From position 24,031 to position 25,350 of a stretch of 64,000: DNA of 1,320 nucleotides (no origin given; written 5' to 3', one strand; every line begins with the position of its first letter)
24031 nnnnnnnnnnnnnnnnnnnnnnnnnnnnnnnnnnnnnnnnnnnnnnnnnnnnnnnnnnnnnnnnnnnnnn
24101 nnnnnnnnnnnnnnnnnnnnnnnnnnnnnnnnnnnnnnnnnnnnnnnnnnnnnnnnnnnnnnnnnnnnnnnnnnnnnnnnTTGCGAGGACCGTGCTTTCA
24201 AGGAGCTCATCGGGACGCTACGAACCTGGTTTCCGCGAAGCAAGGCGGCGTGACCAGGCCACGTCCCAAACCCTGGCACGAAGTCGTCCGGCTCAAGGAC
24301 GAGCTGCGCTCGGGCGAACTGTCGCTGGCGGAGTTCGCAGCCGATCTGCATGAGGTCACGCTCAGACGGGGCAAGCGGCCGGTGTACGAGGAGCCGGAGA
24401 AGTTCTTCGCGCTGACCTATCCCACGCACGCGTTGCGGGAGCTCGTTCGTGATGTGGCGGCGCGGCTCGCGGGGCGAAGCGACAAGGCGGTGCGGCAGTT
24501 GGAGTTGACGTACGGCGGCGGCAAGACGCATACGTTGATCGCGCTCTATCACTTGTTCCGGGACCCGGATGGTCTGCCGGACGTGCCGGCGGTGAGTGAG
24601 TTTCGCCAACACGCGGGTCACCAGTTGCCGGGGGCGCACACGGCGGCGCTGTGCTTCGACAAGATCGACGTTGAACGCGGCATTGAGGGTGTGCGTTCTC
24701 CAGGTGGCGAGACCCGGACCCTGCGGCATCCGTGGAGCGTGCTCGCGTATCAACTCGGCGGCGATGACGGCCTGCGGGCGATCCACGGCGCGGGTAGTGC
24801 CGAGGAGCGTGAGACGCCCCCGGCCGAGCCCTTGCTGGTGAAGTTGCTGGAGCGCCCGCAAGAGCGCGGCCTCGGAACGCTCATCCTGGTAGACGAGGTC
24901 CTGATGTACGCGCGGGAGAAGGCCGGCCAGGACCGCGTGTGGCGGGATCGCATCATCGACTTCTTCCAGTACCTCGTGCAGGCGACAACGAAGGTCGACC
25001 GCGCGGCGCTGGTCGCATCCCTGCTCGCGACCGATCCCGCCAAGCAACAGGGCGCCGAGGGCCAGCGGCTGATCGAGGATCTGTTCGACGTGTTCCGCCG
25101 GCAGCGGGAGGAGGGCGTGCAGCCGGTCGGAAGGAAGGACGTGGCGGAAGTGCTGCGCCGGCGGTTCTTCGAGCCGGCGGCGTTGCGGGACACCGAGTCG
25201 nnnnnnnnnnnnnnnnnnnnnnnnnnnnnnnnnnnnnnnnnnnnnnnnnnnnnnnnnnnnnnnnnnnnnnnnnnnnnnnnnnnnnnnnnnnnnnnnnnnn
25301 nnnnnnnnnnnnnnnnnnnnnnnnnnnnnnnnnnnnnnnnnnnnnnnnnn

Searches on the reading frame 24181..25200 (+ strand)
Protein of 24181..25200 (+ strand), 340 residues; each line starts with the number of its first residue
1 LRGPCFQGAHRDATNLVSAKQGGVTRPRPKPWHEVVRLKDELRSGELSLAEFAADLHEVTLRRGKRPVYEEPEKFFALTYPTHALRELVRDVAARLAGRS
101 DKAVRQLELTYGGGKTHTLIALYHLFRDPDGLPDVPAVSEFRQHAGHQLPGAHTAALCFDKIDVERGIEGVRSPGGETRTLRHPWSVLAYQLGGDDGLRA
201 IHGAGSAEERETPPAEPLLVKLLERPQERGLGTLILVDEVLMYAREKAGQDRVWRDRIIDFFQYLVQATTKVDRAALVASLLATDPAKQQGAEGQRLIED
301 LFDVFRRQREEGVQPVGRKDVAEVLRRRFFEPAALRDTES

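Call 57: search_solved_structures(query=window:24181-25200:+, max_evalue=10)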
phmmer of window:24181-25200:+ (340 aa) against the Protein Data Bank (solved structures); distinct sequences matched with E-value up to 10: 0.
